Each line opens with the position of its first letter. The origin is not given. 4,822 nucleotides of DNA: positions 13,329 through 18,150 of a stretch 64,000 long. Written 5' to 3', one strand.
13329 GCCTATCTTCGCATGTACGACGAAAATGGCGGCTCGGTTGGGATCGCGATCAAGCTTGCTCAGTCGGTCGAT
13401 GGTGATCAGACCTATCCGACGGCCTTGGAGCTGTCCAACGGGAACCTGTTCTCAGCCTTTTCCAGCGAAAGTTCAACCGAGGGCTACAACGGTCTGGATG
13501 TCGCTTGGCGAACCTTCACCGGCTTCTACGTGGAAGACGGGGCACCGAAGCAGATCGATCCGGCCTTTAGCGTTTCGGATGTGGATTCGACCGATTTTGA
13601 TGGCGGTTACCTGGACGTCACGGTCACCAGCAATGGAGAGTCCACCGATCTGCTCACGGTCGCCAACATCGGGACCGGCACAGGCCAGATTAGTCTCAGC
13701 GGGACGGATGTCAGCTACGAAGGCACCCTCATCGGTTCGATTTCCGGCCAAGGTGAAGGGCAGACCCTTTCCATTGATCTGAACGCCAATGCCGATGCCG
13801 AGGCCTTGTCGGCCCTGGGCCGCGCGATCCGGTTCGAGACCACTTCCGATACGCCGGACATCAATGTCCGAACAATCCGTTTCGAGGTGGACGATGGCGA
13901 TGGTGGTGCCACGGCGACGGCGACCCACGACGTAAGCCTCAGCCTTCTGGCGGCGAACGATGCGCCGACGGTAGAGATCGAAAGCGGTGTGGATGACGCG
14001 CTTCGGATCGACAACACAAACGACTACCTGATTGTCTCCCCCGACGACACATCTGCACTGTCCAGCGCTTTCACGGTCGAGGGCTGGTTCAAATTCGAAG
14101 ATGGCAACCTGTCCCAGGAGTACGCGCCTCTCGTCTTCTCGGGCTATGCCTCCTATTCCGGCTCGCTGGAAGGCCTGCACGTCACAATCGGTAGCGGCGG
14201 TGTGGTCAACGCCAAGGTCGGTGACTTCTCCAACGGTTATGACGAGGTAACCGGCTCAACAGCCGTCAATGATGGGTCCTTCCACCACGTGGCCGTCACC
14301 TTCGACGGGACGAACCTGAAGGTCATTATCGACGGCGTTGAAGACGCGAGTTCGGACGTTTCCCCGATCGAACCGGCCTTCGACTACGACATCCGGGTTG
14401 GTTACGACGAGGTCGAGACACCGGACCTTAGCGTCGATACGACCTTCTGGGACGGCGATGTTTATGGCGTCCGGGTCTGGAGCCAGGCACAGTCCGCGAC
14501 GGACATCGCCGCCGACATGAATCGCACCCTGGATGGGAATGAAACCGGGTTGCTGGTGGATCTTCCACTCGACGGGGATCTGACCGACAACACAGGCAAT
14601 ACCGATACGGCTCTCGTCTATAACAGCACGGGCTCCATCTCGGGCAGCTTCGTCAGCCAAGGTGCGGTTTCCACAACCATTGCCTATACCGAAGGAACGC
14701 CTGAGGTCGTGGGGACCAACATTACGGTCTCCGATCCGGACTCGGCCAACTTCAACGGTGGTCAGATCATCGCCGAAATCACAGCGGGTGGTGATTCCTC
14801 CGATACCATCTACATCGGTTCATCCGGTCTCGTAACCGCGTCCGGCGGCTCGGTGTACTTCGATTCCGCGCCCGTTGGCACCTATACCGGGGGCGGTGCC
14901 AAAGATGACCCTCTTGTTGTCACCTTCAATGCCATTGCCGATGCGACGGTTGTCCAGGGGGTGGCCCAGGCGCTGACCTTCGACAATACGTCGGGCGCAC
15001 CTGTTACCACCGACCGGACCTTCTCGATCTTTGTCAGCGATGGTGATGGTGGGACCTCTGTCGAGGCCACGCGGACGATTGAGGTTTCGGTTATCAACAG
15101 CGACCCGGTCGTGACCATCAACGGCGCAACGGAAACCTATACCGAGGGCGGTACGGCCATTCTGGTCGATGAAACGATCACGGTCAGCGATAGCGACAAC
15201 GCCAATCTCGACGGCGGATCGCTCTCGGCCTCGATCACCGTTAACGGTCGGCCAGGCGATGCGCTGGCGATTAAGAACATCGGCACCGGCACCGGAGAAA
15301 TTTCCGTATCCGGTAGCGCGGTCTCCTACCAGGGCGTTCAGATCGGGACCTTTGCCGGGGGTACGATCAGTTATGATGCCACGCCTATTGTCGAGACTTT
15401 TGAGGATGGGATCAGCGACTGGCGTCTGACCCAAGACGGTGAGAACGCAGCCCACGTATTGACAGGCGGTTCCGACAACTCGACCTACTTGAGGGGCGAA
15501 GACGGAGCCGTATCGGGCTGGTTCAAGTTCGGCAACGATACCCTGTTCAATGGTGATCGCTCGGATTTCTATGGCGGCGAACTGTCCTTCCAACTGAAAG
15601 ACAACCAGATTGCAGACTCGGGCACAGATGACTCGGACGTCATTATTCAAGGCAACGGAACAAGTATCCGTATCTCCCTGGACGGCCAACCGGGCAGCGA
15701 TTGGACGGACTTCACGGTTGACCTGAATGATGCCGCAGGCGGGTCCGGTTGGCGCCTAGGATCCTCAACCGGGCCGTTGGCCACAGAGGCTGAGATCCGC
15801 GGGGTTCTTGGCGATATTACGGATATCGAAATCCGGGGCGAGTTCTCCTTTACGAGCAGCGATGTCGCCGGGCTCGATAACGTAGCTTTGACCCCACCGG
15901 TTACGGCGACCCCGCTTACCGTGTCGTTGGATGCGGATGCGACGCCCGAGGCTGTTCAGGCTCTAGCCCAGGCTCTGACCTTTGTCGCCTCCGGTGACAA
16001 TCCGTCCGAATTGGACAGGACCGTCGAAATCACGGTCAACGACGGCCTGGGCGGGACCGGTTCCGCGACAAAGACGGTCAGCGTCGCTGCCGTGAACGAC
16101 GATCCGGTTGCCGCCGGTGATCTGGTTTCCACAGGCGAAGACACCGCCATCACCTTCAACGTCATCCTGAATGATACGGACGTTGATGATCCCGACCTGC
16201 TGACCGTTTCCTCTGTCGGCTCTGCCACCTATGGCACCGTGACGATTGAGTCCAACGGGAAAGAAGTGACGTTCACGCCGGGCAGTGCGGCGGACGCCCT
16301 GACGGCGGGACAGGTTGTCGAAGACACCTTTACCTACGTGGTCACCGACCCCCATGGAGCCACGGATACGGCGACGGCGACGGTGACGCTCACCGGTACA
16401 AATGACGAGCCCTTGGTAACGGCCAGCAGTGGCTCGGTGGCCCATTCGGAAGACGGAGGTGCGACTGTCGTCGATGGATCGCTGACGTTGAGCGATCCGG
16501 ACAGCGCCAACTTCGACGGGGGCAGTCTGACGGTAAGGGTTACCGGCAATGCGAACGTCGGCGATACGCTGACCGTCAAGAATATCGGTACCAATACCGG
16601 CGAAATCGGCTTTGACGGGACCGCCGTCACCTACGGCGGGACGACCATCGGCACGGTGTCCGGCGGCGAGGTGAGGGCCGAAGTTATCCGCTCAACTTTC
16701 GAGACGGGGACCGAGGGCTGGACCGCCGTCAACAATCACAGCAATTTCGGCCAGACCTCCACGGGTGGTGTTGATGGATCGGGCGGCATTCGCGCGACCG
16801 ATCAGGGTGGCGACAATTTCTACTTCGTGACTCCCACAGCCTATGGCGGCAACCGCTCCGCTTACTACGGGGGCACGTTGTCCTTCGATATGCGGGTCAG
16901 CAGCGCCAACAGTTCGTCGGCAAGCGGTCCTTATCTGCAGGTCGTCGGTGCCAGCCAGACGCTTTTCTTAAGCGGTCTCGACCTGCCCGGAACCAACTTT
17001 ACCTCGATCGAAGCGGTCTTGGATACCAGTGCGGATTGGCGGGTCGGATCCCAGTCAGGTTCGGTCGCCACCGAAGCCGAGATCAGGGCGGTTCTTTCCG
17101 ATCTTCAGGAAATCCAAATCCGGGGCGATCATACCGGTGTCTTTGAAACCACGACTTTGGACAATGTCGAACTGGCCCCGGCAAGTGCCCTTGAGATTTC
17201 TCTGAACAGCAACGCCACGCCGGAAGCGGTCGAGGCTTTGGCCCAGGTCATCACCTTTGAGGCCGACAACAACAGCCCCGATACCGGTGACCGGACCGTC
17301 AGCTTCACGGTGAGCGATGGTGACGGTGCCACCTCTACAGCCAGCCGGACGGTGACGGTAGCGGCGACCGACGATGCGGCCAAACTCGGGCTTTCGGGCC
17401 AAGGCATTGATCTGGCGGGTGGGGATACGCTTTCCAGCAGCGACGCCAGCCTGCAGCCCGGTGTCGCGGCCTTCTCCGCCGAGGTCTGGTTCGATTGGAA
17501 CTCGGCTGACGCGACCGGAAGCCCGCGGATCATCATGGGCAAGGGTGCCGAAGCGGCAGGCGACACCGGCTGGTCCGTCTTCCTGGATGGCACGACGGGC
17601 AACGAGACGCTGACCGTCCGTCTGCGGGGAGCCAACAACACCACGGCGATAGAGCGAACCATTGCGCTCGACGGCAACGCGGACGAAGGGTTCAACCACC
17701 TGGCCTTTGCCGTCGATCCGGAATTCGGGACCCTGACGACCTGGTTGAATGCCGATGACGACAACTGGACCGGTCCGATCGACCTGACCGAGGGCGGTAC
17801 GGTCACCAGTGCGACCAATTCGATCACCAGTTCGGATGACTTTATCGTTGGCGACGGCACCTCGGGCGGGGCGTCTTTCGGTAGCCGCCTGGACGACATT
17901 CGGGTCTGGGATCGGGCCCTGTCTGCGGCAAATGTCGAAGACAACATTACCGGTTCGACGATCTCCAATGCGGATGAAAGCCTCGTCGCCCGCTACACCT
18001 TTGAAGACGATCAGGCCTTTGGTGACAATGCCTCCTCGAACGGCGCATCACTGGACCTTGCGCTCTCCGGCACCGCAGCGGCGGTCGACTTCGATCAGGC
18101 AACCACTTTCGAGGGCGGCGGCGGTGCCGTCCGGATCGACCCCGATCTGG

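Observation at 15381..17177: Two Laminin-B (laminin domain IV)-like domains nested inside host modules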

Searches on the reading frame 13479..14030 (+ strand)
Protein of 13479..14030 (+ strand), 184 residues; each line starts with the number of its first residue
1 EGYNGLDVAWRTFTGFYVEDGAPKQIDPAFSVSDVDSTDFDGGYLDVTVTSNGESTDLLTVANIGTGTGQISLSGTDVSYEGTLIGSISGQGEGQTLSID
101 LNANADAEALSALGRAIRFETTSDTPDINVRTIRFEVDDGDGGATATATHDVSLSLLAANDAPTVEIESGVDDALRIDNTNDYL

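Call 60: search_solved_structures(query=A5, max_evalue=10, show_alignments=1)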
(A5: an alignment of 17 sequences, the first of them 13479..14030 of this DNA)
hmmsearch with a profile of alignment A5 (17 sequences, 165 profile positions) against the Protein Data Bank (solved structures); distinct sequences matched with E-value up to 10: 2.
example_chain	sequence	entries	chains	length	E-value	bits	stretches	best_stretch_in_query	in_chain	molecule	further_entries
5dzy_A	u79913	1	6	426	0.13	15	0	15-35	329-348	Pcdhb8 protein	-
5dzx_A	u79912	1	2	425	1.2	11.9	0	106-162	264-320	Protocadherin beta 6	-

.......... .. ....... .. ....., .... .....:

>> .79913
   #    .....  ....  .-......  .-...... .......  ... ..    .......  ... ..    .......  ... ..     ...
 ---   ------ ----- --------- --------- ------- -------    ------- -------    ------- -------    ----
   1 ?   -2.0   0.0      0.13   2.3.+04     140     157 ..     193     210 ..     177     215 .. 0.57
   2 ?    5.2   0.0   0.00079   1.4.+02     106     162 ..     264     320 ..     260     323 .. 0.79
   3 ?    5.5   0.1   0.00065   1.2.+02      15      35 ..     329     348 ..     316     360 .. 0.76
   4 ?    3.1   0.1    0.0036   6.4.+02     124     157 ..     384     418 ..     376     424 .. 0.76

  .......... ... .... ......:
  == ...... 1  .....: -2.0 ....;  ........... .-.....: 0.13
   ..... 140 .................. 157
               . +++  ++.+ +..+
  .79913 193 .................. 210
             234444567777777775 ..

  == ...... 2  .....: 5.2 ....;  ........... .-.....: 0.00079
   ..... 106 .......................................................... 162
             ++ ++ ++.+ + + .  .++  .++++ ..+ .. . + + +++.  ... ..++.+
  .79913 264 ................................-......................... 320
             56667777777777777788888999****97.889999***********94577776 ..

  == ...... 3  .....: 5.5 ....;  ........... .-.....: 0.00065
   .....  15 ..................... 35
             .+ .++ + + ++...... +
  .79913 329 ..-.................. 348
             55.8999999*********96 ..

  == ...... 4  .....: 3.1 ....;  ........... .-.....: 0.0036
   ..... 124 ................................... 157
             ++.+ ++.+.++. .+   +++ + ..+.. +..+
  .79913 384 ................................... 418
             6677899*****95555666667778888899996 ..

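Call 61: search_protein_families(library=pfam, alignment_id=A5, max_evalue=1)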
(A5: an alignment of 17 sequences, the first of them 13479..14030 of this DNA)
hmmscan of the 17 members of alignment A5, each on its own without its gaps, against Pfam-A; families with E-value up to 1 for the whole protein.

A. member 1, window:13479-14030:+ (184 aa): 0 families

B. families by the number of members that match (of 17 scanned): 8 families
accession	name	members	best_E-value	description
PF13004.13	BACON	3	0.0012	Putative binding domain, N-terminal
PF17963.7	Big_9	2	0.027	Bacterial Ig domain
PF12733.13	Cadherin-like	1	0.0016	Cadherin-like beta sandwich domain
PF08327.17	AHSA1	1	0.0074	Activator of Hsp90 ATPase homolog 1-like protein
PF17803.7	Cadherin_4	1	0.0087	Bacterial cadherin-like domain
PF02470.25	MlaD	1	0.12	MlaD protein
PF13988.11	DUF4225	1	0.14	Protein of unknown function (DUF4225)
PF25564.1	DUF7933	1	0.36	Domain of unknown function (DUF7933)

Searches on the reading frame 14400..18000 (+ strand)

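Call 3: search_protein_families(library=pfam, proteins=[window:14400-18000:+], max_evalue=10)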
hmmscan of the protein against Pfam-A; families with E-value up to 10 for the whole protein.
window:14400-18000:+ (1200 aa): 8 families
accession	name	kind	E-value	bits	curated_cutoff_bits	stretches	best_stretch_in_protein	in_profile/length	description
PF00052.24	Laminin_B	-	1.2e-26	93.6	22.4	2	808-930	1-125/136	Laminin B (Domain IV)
PF17963.7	Big_9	-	2.2e-18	67.4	23.6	2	566-663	1-89/89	Bacterial Ig domain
PF17803.7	Cadherin_4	-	6e-16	59.2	25.1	2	556-621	1-68/71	Bacterial cadherin-like domain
PF17892.7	Cadherin_5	-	5.5e-12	45.8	26.5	2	565-665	1-98/98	Cadherin-like domain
PF13385.13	Laminin_G_3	-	2.3e-08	34.8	27.6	1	1007-1179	3-150/151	Concanavalin A-like lectin/glucanases superfamily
PF16403.11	Bact_surface_Ig-like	-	0.0011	19.4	27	1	949-987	33-71/71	Bacterial surface protein, Ig-like domain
PF02625.21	XdhC_CoxI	-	0.25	11.7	24.3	1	742-768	29-55/68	XdhC and CoxI family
PF22352.2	K319L-like_PKD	-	9.8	6.7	27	2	961-987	58-84/84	K319L-like, PKD domain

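Call 4: search_protein_families(library=ncbifam, proteins=[window:14400-18000:+], max_evalue=10)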
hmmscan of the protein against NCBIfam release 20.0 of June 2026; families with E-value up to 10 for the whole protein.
window:14400-18000:+ (1200 aa): 2 families
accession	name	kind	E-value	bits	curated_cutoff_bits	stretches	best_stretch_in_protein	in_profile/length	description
NF012211.1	tand_rpt_95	domain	1.9e-16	59.8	90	4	577-675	1-95/98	tandem-95 repeat protein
TIGR03917.1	Frankia_40_dom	paralog_domain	0.9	9.7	40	1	52-74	18-40/40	Frankia-40 domain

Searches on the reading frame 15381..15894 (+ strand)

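Call 3: search_protein_families(library=pfam, proteins=[window:15381-15894:+], max_evalue=10)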
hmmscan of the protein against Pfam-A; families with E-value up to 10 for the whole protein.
window:15381-15894:+ (171 aa): 2 families
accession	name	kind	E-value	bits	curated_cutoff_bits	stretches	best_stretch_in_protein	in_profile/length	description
PF00052.24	Laminin_B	-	1.2e-12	48.3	22.4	1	56-171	8-121/136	Laminin B (Domain IV)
PF11948.15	DUF3465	-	0.045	14.1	25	1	83-117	26-60/124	Protein of unknown function (DUF3465)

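Call 4: search_protein_families(library=ncbifam, proteins=[window:15381-15894:+], max_evalue=10)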
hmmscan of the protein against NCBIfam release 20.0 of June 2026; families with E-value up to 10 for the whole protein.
window:15381-15894:+ (171 aa): 0 families

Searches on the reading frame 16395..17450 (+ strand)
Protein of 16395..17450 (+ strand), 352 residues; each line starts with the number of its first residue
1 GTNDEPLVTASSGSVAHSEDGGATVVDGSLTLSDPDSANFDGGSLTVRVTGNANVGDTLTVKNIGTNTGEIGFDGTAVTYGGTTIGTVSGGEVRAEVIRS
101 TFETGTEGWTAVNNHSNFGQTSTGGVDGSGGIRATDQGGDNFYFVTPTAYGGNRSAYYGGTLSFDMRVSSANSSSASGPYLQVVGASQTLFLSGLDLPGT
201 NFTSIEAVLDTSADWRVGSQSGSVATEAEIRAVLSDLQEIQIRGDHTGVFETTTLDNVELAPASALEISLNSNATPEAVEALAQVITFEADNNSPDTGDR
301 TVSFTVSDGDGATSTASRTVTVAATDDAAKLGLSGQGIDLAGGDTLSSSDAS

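Call 44: find_homologous_proteins(query=window:16395-17450:+, max_evalue=0.001)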
Query window:16395-17450:+ (352 aa): 11 proteins with E <= 0.001 among 8000 candidates.
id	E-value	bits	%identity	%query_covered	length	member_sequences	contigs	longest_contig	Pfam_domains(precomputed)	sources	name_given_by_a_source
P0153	2.2e-47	180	40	48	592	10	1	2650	PF00052.25,PF00353.26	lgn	-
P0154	3.9e-30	123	34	25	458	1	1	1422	-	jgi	jgi:hypothetical protein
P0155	4.6e-28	117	60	14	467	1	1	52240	PF19699.5,PF05031.19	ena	-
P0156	1.1e-27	115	48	29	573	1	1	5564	PF00028.24,PF17803.8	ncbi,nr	ncbi:MAG: hypothetical protein HC938_10600 [Nitrospira sp.]|nr:hypothetical protein [Nitrospira sp.]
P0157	1.4e-27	115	40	27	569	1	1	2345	PF17963.8,PF17892.8,PF17803.8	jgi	jgi:hypothetical protein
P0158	7.2e-23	100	49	19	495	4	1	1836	-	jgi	-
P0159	4.9e-17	80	39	47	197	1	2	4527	PF00052.25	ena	-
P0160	9.3e-17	80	45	21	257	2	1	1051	-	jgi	jgi:hypothetical protein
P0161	2.6e-16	78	42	19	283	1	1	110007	-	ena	-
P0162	2.5e-14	72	37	47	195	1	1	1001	PF00052.25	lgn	-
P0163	4.5e-14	71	37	47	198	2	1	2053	PF00052.25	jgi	jgi:hypothetical protein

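Call 46: predict_structure(alignment_id=A4)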
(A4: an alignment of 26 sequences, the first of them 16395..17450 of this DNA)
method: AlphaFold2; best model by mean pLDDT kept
length: 352 residues; sequences in the alignment: 26
mean_pLDDT: 73.2   pTM: 0.63
mean pLDDT of the five models: 73.2, 70.8, 70.6, 70.1, 68.9
residues with pLDDT >= 90: 140; 70-90: 57; 50-70: 73; < 50: 82
segments of 3 or more residues with pLDDT < 50: 14-28, 37-43, 49-66, 290-299, 321-330, 337-352
pLDDT, mean of each block of 10 residues (from residue 1): 52 45 44 52 50 43 51 76 77 74 97 96 92 94 97 92 96 75 97 91 96 96 97 97 90 97 75 76 61 46 58 58 45 49 35 32
secondary structure, 60 per line:
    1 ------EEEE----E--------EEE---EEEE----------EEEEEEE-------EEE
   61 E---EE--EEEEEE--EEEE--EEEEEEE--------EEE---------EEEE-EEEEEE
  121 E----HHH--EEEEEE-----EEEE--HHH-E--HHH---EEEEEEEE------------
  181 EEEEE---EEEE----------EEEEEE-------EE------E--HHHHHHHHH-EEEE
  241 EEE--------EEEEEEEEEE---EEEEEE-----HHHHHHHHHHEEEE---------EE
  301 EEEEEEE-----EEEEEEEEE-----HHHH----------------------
elements in order: E7-10 E24-26 E30-33 E44-50 E58-61 E69-74 E77-80 E83-89 E98-100 E110-113 E115-121 E131-136 E142-145 E161-168 E181-185 E189-192 E203-208 H227-235 E237-243 E252-261 E265-270 H276-285 E286-289 E299-307 E313-321 H327-330

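Call 56: find_related_loci(query=window:16395-17450:+, collection=metagenome_contigs, flank=3000)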
Query window:16395-17450:+ (352 aa) in metagenome_contigs; peptide patterns used: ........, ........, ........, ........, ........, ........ (x = any residue, [..] = any of these).
228 stretches matched a pattern; 28 encode a relative of the query (tblastn E <= 1e-3); 28 distinct loci.
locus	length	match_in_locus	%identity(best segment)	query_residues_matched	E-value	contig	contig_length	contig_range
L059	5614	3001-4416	31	3-331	7e-21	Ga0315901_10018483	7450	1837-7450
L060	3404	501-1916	31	3-331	6e-21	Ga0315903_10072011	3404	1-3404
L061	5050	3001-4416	31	3-331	6e-21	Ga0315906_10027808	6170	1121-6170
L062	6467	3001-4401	31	3-331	1e-18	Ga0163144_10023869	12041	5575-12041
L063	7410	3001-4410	45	3-344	3e-18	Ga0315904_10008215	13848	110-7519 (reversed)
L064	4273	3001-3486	46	3-331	2e-17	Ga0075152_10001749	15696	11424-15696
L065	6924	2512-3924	40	1-351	6e-16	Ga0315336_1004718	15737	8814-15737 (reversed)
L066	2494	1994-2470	42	3-328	1e-15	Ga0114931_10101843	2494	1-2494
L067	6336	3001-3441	43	3-314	3e-15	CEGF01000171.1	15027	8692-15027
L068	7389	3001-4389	44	15-351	2e-14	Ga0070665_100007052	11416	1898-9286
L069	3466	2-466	37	3-327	1e-13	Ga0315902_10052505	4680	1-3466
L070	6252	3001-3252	43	3-86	3e-13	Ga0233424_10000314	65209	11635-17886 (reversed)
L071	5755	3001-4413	38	1-335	9e-13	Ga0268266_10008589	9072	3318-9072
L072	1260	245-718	34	100-250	2e-12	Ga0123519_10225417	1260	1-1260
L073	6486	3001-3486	37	3-331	8e-12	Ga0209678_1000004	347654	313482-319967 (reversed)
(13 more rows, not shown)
